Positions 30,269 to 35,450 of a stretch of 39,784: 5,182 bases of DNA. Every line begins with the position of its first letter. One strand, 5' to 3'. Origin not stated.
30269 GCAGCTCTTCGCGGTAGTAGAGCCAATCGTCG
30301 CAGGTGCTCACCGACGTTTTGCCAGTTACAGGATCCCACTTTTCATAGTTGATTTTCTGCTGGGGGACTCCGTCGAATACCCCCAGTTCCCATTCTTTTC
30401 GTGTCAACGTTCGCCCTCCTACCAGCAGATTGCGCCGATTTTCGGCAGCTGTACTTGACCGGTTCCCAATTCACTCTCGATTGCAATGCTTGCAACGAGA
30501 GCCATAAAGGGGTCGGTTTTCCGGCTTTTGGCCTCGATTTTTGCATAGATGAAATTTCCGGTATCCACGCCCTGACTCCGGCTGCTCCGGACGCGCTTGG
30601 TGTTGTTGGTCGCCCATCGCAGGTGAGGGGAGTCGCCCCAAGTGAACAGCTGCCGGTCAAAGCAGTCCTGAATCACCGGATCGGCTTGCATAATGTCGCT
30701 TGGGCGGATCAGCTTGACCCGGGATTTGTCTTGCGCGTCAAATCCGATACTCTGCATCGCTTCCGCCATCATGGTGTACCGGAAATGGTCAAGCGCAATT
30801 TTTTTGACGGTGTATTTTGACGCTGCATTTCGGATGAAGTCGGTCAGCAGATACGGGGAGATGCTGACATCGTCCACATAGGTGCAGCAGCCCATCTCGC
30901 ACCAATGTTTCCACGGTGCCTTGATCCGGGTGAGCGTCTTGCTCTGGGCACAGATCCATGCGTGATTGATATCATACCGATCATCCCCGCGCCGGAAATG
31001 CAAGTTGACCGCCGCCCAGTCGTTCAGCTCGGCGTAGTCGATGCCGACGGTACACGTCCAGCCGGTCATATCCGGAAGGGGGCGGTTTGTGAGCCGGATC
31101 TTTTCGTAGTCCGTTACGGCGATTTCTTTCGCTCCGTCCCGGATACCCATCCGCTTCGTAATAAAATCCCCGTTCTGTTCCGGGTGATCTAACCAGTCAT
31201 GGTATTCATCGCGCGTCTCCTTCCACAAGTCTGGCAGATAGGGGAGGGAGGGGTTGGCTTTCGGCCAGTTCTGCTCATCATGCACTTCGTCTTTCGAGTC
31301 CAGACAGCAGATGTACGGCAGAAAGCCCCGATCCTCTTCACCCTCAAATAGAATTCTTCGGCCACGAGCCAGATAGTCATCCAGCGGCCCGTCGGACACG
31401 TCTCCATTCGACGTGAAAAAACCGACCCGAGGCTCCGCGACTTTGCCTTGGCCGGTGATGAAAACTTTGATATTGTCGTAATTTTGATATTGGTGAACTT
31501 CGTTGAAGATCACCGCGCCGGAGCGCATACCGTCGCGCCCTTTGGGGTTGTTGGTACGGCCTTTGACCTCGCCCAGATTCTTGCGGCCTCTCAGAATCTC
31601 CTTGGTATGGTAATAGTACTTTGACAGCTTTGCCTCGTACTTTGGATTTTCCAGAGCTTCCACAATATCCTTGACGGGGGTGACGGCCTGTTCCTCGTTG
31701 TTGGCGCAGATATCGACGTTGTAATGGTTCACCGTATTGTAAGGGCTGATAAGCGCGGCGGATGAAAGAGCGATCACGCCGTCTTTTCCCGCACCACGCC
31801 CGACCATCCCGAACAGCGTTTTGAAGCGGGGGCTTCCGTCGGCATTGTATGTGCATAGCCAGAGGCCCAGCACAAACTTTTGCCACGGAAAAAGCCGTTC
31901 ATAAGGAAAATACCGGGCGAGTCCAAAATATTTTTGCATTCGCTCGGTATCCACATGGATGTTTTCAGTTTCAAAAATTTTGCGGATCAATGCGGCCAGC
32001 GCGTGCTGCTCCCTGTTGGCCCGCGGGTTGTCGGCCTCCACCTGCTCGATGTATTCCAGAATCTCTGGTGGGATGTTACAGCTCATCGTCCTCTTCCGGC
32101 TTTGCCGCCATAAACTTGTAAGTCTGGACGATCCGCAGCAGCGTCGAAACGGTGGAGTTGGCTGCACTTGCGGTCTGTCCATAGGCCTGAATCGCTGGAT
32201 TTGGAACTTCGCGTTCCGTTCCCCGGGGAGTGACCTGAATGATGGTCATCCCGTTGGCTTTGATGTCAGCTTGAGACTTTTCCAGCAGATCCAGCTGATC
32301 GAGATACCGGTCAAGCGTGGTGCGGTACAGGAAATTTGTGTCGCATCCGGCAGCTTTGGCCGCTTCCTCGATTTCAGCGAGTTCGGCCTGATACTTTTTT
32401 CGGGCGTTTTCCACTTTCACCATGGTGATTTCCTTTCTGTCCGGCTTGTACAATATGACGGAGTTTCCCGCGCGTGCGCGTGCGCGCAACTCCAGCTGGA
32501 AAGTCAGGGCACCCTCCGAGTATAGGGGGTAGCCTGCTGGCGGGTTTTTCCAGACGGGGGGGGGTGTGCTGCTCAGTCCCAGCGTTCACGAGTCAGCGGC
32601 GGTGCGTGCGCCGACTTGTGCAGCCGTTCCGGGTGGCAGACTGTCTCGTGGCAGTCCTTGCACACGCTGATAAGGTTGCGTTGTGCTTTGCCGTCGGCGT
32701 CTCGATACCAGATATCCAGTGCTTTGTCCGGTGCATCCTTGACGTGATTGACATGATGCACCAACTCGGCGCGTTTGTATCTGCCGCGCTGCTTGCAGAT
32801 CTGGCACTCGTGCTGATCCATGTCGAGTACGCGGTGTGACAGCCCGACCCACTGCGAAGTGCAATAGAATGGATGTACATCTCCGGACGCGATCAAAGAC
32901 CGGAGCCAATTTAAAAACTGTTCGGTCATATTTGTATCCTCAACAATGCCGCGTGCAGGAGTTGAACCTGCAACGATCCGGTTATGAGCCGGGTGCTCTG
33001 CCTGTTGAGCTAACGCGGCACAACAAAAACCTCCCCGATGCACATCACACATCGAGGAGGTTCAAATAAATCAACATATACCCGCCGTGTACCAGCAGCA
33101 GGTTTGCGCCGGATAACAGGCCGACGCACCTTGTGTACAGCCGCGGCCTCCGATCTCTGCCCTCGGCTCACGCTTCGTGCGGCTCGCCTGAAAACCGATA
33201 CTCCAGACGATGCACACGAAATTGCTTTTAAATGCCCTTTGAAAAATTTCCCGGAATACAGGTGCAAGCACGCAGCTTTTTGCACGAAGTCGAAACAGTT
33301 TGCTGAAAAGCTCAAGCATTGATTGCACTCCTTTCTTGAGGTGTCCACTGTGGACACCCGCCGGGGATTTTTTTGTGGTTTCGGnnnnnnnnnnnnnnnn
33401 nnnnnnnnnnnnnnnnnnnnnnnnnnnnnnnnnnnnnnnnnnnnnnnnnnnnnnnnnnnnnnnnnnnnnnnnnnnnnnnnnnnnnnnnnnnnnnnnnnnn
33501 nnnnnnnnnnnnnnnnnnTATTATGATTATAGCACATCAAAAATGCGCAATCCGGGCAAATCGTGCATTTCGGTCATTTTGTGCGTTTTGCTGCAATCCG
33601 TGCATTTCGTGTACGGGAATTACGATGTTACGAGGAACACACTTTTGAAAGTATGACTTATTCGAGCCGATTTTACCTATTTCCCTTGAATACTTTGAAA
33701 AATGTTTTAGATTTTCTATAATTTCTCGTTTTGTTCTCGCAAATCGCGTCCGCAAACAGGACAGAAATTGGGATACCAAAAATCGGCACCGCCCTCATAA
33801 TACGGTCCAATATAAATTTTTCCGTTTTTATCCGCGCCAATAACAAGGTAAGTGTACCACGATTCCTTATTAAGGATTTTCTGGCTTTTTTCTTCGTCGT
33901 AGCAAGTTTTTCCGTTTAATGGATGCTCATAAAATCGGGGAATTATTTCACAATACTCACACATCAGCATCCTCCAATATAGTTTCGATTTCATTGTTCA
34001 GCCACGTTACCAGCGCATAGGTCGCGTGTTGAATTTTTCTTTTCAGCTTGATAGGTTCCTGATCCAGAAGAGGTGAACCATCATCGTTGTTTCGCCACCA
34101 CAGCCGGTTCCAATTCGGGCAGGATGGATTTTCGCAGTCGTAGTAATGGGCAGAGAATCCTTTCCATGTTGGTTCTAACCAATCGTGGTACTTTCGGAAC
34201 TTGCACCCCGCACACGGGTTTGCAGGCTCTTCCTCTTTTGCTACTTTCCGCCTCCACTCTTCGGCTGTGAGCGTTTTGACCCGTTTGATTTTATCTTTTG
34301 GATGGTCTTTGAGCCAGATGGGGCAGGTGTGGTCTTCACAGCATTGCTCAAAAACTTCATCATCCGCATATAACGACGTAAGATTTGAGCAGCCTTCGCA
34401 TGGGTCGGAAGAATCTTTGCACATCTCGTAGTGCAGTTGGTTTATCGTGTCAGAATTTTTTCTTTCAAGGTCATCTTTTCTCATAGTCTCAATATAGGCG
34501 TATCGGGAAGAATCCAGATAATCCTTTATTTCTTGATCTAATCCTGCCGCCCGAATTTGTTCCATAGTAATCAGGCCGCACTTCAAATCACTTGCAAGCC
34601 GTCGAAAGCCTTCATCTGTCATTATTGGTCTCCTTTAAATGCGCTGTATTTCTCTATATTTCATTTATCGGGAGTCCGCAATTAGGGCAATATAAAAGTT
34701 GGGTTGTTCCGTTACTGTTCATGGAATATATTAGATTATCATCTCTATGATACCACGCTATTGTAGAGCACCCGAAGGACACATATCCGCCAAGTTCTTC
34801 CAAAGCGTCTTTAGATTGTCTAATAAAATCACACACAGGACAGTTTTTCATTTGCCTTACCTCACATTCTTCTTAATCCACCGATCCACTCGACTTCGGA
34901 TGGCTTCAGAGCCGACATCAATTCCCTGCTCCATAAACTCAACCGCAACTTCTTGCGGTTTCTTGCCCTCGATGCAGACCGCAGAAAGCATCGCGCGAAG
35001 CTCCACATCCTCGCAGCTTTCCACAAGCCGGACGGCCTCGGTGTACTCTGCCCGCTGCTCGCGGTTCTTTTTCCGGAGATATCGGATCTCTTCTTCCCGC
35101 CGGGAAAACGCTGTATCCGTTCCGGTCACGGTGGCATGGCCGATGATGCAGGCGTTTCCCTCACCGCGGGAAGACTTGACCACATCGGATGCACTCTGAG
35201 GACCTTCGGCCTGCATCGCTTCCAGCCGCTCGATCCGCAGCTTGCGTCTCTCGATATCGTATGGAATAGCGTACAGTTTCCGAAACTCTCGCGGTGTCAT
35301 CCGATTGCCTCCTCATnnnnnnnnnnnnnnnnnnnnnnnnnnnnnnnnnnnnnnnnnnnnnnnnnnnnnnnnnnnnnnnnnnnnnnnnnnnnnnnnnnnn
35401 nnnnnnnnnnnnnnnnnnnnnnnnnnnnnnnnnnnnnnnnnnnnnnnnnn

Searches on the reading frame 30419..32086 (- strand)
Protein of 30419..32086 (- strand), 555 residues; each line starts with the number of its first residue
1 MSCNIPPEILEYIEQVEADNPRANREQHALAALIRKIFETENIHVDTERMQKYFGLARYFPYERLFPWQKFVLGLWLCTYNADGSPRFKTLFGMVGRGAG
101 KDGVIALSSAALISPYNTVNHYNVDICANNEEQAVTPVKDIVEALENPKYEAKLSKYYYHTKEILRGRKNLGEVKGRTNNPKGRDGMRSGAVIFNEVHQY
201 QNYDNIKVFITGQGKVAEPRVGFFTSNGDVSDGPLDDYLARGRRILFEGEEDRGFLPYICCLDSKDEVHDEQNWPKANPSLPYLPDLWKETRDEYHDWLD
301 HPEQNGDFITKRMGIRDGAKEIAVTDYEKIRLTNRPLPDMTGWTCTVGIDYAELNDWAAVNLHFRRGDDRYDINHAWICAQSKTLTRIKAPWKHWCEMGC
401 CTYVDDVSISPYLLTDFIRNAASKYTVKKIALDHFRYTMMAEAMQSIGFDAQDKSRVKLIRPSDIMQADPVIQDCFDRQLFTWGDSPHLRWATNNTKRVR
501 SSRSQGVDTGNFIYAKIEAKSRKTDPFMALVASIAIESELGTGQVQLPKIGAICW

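Call 46: search_dna_similar(query=window:30419-32086:-, collection=phages, mode=protein, max_rows=12)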
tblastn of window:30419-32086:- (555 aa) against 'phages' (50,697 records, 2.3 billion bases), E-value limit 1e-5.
Records with a match: 1004; places in all: 1004; records where one place covers at least 80% of the query: 595.
Best place of each record, by identity: 60-80% 3; <60% 1001.
By first word of the organism name: Staphylococcus 230; Streptococcus 192; Paenibacillus 105; Vibrio 101; Bacillus 68; Ralstonia 58; Clostridium 26; Enterococcus 23; Listeria 21; Lactococcus 17; and 54 more.
By host as written in the record: - 154; Staphylococcus aureus 76; Ralstonia solanacearum 45; Paenibacillus larvae 37; Bacillus anthracis 18; Paenibacillus larvae ATCC 9545 17; Paenibacillus larvae NRRL 2605 14; Listeria monocytogenes 12; and 393 more.
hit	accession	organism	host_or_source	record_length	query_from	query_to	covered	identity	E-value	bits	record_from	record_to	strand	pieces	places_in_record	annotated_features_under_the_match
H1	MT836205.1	Bacteriophage sp.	human fecal samples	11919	1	553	100%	71.1%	0e+0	850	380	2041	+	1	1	record has no annotation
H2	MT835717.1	Bacteriophage sp.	human fecal samples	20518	1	553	100%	67.9%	0e+0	822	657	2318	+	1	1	record has no annotation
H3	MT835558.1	Bacteriophage sp.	human fecal samples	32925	1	553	100%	66.6%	0e+0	806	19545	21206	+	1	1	record has no annotation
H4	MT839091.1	Bacteriophage sp.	human fecal samples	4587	1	540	97%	44.9%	8e-157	491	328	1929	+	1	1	record has no annotation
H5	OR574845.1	Clostridium phage phiCs5676-1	[Clostridium] scindens DSM 5676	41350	12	554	98%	40.3%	6e-126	412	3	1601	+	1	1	similar to terminase large subunit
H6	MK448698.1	Streptococcus phage Javan187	Streptococcus equi EQUI0022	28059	7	547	97%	33.1%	2e-81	284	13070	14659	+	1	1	terminase large subunit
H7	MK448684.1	Streptococcus phage Javan151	Streptococcus dysgalactiae ERR109312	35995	7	547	97%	33.0%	3e-81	283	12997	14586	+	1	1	terminase large subunit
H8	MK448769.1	Streptococcus phage Javan471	Streptococcus pyogenes ERR448936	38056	7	547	97%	33.0%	3e-81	283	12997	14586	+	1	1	terminase large subunit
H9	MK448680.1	Streptococcus phage Javan139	Streptococcus dysgalactiae ERR085058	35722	7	547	97%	33.0%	4e-81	283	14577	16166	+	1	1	terminase large subunit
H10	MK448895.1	Streptococcus phage Javan274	Streptococcus iniae Si1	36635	7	547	97%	32.8%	1e-80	281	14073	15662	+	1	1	terminase large subunit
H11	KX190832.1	Bacillus phage vB_BtS_BMBtp13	Bacillus thuringiensis BGSC 4R1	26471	7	540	96%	33.1%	3e-91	312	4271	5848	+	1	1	terminase large subunit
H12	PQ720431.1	Streptococcus phage Bonnie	Streptococcus suis 21171_DNR38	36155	25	547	94%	33.5%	1e-76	270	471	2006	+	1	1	terminase large subunit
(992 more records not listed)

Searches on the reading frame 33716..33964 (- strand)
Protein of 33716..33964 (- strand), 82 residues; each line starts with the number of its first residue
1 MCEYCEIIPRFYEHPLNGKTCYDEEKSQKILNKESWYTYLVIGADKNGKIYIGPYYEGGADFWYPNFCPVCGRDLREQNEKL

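Call 26: search_protein_families(library=pfam, proteins=[window:33716-33964:-], max_evalue=0.01)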
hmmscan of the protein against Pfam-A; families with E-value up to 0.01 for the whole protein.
window:33716-33964:- (82 aa): 0 families

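Call 27: search_protein_families(library=phrogs, proteins=[window:33716-33964:-], max_evalue=0.01)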
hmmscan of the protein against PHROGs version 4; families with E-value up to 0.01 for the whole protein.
window:33716-33964:- (82 aa): 1 family
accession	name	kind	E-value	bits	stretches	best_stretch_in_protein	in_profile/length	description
phrog_1494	-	unknown function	3.3e-05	24.2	1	1-80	151-214/226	-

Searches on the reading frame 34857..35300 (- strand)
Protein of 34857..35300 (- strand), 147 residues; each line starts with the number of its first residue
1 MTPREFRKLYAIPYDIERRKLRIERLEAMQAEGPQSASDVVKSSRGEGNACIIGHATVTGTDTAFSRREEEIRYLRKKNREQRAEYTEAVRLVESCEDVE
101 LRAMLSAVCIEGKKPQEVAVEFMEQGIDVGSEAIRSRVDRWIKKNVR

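Call 26: search_protein_families(library=pfam, proteins=[window:34857-35300:-], max_evalue=0.01)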
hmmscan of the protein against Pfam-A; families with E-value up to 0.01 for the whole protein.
window:34857-35300:- (147 aa): 0 families

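Call 27: search_protein_families(library=phrogs, proteins=[window:34857-35300:-], max_evalue=0.01)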
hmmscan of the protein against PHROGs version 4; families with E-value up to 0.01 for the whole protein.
window:34857-35300:- (147 aa): 1 family
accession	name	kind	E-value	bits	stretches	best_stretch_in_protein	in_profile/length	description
phrog_36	-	transcription regulation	2.1e-05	25.2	1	5-122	59-165/220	transcriptional regulator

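Call 56: search_solved_structures(query=window:34857-35300:-, max_evalue=10)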
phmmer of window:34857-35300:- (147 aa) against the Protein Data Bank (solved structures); distinct sequences matched with E-value up to 10: 1.
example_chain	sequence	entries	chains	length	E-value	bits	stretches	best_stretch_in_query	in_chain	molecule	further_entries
1d2p_A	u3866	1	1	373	0.015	19.3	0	111-142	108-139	COLLAGEN ADHESIN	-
